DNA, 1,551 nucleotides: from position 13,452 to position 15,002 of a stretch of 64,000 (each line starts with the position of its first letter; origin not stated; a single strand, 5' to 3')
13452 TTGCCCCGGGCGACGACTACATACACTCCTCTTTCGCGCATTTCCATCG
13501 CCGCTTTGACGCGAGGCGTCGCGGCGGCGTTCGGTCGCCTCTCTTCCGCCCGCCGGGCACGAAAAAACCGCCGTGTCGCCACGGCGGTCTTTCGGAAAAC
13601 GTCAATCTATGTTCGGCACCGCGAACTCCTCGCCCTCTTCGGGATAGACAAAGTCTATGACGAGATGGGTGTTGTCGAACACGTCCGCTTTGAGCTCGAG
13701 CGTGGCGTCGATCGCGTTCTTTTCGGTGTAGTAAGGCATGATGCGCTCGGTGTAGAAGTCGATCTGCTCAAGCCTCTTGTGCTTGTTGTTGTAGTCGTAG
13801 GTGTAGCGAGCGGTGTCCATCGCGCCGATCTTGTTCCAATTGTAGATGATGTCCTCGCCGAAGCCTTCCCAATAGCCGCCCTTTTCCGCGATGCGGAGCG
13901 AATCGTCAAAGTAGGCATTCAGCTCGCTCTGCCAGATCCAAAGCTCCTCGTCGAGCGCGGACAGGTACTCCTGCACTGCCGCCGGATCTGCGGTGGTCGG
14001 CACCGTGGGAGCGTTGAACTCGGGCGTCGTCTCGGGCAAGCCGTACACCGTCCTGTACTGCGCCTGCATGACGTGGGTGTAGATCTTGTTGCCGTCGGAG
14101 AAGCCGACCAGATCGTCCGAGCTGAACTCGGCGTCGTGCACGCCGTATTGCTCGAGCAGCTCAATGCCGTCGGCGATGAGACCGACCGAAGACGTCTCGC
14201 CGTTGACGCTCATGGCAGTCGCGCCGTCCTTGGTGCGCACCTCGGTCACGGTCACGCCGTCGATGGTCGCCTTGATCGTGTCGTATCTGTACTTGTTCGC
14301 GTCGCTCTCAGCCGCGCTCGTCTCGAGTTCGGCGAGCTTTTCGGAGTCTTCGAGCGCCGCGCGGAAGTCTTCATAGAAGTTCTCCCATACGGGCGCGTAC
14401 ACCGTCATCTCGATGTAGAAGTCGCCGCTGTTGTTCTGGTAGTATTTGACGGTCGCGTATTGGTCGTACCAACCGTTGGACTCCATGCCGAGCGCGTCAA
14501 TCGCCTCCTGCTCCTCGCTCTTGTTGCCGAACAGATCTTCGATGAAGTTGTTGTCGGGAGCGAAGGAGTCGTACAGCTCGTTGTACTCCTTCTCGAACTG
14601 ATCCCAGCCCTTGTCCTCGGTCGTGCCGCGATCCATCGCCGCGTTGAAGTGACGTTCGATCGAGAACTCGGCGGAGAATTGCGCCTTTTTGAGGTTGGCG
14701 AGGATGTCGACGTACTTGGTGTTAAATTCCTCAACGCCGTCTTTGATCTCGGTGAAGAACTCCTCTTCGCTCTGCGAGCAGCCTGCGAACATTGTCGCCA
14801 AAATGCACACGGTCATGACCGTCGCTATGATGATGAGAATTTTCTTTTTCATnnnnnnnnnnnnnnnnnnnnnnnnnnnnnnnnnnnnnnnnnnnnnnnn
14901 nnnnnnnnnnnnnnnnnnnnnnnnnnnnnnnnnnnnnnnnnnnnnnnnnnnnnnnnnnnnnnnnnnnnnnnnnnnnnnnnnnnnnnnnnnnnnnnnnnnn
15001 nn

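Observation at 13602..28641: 13-gene operon coupling the Uxu/Kdg hexuronate pathway to three Gfo/Idh/MocA oxidoreductases, a TIM-barrel isomerase-like protein, a GDPD-like protein, a six-hairpin GH and a GPH symporter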

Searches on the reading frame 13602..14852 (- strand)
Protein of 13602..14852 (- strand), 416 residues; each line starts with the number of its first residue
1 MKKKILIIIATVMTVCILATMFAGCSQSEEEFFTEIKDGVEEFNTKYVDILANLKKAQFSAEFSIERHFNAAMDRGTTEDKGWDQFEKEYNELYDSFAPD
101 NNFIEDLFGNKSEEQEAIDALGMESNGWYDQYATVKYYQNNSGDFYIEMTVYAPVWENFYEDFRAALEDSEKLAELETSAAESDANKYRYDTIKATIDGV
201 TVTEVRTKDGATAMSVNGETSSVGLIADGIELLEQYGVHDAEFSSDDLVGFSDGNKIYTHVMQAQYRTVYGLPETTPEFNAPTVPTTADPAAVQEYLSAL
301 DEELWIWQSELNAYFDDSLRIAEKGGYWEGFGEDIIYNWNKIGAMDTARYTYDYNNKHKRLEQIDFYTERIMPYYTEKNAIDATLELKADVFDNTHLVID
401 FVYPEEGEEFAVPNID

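Call 4: search_protein_families(library=pfam, proteins=[window:13602-14852:-], max_evalue=0.01)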
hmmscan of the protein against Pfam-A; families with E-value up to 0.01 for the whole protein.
window:13602-14852:- (416 aa): 0 families

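Call 5: search_protein_families(library=ncbifam, proteins=[window:13602-14852:-], max_evalue=0.01)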
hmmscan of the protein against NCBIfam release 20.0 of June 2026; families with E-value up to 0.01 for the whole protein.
window:13602-14852:- (416 aa): 0 families

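Call 77: search_protein_families(library=phrogs, proteins=[window:13602-14852:-], max_evalue=0.01)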
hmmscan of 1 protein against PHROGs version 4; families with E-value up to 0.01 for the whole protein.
window:13602-14852:- (416 aa): 0 families

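Call 92: search_protein_representatives(protein=window:13602-14852:-)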
Query: 416 residues. Proteins with E-value up to 0.001 (for the whole library): 21; up to 1e-10: 15; up to 1e-30: 3. The best 21 are listed.
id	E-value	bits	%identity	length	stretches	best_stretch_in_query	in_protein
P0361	2.3e-269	909.6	97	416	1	1-416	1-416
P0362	2.6e-93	329.9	45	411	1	1-407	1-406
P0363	1.5e-43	166.0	41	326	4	326-413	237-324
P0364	1.2e-28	116.9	76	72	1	345-416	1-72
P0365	1.4e-25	106.8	34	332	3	316-413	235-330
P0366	9.7e-25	104.0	56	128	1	326-406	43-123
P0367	1.3e-21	93.8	51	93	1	1-89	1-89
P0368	4.2e-19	85.5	98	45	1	372-416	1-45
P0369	2.3e-14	69.9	29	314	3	329-401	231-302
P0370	2.8e-14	69.6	28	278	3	329-394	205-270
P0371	7.9e-14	68.1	31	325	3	322-404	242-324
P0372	8.2e-14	68.1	31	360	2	248-404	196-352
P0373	2.8e-13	66.3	33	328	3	330-400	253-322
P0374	4.8e-13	65.5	45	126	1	319-403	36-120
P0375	2.7e-12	63.1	28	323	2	329-401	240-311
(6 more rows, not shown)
